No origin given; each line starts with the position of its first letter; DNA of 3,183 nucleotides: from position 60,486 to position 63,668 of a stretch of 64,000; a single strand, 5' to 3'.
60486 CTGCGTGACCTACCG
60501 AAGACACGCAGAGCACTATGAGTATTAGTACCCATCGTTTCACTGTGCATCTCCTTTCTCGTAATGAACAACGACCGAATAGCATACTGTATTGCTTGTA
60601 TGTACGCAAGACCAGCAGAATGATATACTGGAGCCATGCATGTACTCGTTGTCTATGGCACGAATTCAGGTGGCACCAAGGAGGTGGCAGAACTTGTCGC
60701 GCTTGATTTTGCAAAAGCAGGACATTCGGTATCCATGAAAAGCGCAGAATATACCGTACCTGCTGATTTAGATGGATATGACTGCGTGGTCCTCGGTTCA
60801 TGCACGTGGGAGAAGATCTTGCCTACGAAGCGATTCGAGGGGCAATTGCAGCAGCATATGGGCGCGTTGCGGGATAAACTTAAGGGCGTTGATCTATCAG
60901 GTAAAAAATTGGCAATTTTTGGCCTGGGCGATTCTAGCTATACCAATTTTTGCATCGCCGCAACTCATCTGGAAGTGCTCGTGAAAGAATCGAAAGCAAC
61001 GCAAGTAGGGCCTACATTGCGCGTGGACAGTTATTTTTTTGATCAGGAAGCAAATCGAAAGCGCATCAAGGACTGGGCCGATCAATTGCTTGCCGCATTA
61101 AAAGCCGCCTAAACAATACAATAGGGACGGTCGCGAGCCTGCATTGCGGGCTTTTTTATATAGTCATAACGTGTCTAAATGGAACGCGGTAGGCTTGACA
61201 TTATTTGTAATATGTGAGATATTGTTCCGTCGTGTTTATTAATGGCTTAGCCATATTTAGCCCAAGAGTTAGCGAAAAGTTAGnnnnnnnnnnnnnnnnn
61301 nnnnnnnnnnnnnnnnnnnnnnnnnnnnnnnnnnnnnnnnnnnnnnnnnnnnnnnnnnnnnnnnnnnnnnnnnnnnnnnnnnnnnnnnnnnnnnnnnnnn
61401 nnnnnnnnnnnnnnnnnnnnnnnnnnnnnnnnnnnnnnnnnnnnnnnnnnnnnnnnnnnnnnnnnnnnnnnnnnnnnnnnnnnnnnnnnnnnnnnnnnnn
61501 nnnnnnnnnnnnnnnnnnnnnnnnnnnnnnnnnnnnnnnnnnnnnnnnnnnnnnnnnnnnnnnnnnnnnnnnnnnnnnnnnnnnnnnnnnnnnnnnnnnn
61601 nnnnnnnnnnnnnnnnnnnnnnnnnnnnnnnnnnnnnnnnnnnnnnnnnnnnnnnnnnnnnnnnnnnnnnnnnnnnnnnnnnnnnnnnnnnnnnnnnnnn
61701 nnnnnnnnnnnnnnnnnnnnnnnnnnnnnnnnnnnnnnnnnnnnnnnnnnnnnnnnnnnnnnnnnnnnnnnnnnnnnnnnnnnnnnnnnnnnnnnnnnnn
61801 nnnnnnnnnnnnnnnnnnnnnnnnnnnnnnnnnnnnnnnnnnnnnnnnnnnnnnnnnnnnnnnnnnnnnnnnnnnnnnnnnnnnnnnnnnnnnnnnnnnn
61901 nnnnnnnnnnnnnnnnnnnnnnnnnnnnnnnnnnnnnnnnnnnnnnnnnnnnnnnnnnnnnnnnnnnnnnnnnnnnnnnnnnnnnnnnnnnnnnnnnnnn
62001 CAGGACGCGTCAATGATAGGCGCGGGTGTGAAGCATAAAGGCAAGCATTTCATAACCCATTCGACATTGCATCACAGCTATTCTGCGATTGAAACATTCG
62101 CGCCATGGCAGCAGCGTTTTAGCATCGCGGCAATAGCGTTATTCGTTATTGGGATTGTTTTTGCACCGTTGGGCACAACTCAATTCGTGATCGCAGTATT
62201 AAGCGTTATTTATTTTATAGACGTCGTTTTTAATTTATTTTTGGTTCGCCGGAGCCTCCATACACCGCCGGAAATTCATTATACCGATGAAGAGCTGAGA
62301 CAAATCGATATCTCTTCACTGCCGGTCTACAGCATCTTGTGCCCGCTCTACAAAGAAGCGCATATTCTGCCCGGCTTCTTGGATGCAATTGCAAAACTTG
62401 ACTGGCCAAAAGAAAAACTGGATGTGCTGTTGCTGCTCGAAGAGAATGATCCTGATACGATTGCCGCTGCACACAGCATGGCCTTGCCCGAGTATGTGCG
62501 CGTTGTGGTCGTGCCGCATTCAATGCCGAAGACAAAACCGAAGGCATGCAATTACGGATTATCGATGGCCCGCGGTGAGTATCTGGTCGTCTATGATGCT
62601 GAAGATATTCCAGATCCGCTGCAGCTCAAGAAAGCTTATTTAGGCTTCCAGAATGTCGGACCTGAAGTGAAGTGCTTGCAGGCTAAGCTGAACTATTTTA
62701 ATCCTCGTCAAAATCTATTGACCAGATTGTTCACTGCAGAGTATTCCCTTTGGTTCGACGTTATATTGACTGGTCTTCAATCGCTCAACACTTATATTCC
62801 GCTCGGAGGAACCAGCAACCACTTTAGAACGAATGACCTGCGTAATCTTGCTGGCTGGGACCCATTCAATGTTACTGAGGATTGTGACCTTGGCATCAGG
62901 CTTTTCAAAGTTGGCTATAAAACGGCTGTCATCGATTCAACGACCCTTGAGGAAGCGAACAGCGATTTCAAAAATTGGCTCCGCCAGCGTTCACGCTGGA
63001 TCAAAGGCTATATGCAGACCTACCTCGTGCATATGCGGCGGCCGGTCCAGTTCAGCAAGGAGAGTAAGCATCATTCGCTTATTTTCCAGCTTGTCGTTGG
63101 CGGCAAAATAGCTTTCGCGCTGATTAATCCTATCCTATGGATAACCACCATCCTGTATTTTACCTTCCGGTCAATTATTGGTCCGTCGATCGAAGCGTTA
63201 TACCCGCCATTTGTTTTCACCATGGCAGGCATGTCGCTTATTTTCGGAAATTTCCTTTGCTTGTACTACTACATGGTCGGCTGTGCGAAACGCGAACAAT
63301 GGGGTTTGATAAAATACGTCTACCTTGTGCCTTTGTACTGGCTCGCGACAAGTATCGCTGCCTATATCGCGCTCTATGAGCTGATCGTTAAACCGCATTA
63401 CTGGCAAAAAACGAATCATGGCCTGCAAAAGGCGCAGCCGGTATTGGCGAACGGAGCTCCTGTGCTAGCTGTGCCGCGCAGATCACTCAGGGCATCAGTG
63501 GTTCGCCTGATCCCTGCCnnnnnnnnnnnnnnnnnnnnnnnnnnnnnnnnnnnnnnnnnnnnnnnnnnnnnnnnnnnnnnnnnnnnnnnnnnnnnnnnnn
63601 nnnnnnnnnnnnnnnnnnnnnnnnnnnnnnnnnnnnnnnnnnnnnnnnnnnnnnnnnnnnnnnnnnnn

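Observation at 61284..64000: Untracked ORF of more than 900 codons fusing a DPM1-like GT2, a processive synthase GT2 and a Wzx-like flippase domain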

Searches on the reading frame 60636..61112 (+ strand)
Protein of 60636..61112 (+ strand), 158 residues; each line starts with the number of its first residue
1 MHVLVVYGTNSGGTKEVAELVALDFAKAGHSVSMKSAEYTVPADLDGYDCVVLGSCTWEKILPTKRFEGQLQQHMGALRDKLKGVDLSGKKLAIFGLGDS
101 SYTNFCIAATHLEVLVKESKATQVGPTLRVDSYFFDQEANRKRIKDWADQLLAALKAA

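Call 14: search_protein_families(library=pfam, proteins=[window:60636-61112:+], max_evalue=0.001)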
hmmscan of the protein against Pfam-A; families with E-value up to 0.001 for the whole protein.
window:60636-61112:+ (158 aa): 2 families
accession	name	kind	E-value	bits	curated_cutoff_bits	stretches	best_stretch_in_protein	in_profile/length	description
PF00258.30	Flavodoxin_1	-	2.8e-22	79.8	25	1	5-131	1-128/143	Flavodoxin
PF12724.12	Flavodoxin_5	-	5.2e-06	27.3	27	1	4-59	1-55/145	Flavodoxin domain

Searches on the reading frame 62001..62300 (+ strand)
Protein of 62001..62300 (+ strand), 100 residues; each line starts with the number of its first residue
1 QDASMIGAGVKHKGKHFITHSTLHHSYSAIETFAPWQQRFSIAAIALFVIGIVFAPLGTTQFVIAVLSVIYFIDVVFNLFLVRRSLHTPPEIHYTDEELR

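Call 5: search_protein_families(library=pfam, proteins=[window:62001-62300:+], max_evalue=10)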
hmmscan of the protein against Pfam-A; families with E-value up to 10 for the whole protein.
window:62001-62300:+ (100 aa): 1 family
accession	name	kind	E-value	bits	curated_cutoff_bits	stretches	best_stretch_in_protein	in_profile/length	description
PF11239.13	DUF3040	-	0.17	12.6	24.7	1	38-73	42-76/84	Protein of unknown function (DUF3040)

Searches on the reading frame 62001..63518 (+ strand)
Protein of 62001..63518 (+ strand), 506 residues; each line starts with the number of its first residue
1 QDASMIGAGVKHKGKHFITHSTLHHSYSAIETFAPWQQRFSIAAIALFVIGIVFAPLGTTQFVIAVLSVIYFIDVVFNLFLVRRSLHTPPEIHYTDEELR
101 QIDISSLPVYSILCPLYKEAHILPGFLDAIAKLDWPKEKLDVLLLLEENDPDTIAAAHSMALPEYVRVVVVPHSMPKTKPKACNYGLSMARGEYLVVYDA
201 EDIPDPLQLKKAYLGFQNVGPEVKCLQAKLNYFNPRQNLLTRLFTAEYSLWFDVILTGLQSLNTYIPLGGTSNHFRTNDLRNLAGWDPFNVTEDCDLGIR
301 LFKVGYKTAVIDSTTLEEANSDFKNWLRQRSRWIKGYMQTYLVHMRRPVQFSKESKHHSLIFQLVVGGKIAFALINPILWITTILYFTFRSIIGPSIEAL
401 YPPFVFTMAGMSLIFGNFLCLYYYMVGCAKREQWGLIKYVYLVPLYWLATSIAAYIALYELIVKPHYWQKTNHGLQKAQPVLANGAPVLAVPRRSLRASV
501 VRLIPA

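Call 39: predict_structure(alignment_id=A4)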
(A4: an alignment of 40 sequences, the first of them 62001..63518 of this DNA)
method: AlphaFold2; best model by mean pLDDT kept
length: 506 residues; sequences in the alignment: 40
mean_pLDDT: 85.5   pTM: 0.84
mean pLDDT of the five models: 85.5, 85.4, 84.3, 81.2, 76.2
residues with pLDDT >= 90: 227; 70-90: 233; 50-70: 21; < 50: 25
segments of 3 or more residues with pLDDT < 50: 1-7, 478-494
pLDDT, mean of each block of 10 residues (from residue 1): 50 78 83 92 96 94 88 89 79 92 96 92 93 98 94 94 96 81 91 95 95 96 92 87 90 88 76 91 88 81 89 89 90 91 92 87 88 82 83 86 83 83 91 89 87 93 84 58 35 56 63
secondary structure, 60 per line:
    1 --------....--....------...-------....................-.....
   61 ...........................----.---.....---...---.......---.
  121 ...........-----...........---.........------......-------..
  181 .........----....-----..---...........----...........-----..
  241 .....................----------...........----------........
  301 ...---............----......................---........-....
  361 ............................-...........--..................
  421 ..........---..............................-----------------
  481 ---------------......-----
elements in order: E9-12 E15-18 H35-54 H56-87 H96-100 E110-116 H120-131 E140-147 H151-159 E166-171 H179-189 E194-197 H208-218 E223-233 H239-261 E272-276 H277-282 H293-303 E307-318 H323-344 H348-355 H357-388 H390-400 H403-430 H434-463 H496-501
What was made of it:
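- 62004..62270 (+): Conserved junction (aa 241-329): a beta-hairpin motif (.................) and two TM helices (aa 274-293, 295-326). These belong to the N-terminus of module 2. Call 39 (strands at aa 248-257, helices).
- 63039..63389 (+): Module 2 C-terminal hydrophobic helices (aa 596-627, 642-669, 673-702). The last is probably interfacial. Call 39 (AF2 helices).
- On Processive membrane GT2 synthases (BcsA/HAS/CHS/PgaC/NfrB): AF2 pLDDT 85.5 (call 39).
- Checked: 'Four TM helices follow' is uncertain: the AF2 model shows three long hydrophobic helices (aa 596-627, 642-669, 673-702) plus short ones (call 39).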

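Call 43: fold_search(model_id=the predicted structure, library=pdb)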
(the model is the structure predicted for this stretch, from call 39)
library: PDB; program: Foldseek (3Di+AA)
matches with E <= 10: 1300; with E <= 0.001: 310
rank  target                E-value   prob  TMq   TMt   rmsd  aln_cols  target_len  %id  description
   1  9b8v_E                5.7e-15  1.00  0.58  0.36   5.8       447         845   17  AlphaFold2 informed cryo-EM model of the E. coli cellulose synthase BcsAG3B6 complex (released 2025-02-19)
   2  9fnn_A                9.2e-14  1.00  0.55  0.37   6.4       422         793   18  Cryo-EM structure of the c-di-GMP-saturated 'crown'less Bcs macrocomplex for cellulose secretion in E. coli (released 2024-10-16)
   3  8smn_A                1.0e-13  1.00  0.42  0.42  16.7       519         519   13  Xenopus laevis hyaluronan synthase 1, nascent HA polymer bound state (released 2024-05-01)
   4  7sp7_A                1.1e-13  1.00  0.53  0.53   6.8       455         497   12  Chlorella virus hyaluronan synthase inhibited by UDP (released 2022-04-06)
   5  7sp8_A                1.8e-13  1.00  0.52  0.52   7.1       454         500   13  Chlorella virus Hyaluronan Synthase bound to UDP-GlcNAc (released 2022-04-06)
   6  8smm_A                4.4e-13  1.00  0.43  0.42  15.2       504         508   15  Xenopus laevis hyaluronan synthase 1 (released 2024-05-01)
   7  4p00_A                5.0e-13  1.00  0.62  0.44   4.9       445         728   18  Bacterial Cellulose Synthase in complex with cyclic-di-GMP and UDP (released 2014-04-09)
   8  8smp_A                5.0e-13  1.00  0.54  0.53   7.6       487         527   14  Xenopus laevis hyaluronan synthase 1, UDP-bound, gating loop inserted state (released 2024-05-01)
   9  9fmv_A                7.1e-13  1.00  0.47  0.32  11.8       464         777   16  Cryo-EM structure of the c-di-GMP-free synthase:pEtN transferase complex (BcsA-Bct-G3) from the E. coli cellulose secr (released 2024-10-16)
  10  8sne_A                7.8e-13  1.00  0.48  0.50  13.4       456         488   13  Chlorella virus Hyaluronan Synthase bound to GlcA extended GlcNAc primer and UDP (released 2024-05-01)
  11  7sp9_A                9.0e-13  1.00  0.52  0.52   7.1       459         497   12  Chlorella virus Hyaluronan Synthase in the GlcNAc-primed channel-closed state (released 2022-04-06)
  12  5ej1_A                1.2e-12  1.00  0.58  0.42   6.0       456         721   17  Pre-translocation state of bacterial cellulose synthase (released 2016-03-30)
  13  8snc_A                1.5e-12  1.00  0.56  0.57   6.6       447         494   12  Chlorella virus Hyaluronan Synthase bound to GlcA extended GlcNAc primer (released 2024-05-01)
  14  9yq5_A                1.6e-12  1.00  0.49  0.50  13.6       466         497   13  Chlorella virus hyaluronan synthase bound to an inserted UDP-GlcA (released 2025-12-10)
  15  6yv7_B                2.2e-12  1.00  0.49  0.69   7.4       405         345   18  Mannosyltransferase PcManGT from Pyrobaculum calidifontis (released 2020-07-22)
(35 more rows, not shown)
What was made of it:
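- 62271..63038 (+): Module 2 catalytic domain (aa 330-585): membrane GT2 of the BcsA/HAS/chitin-synthase type. Motifs: DAED at 62595-62606, TED at 62874-62882, QRSRW at 62985-62999. Call 43 (BcsA 9b8v_E 5.7e-15; HAS 7sp7 1e-13; Chs1 1.6e-9).
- On Processive membrane GT2 synthases (BcsA/HAS/CHS/PgaC/NfrB): Foldseek: BcsA 5.7e-15 (TMq 0.58-0.62), HAS 1e-13, Chs1 1.6e-9, aligned over 445-520 columns (call 43).
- Closest known: Membrane-embedded processive GT2 synthases. Same: TM helices flank a GT-A domain with interfacial helices, and the fold matches with E 1e-15 to 1e-9 (call 43).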
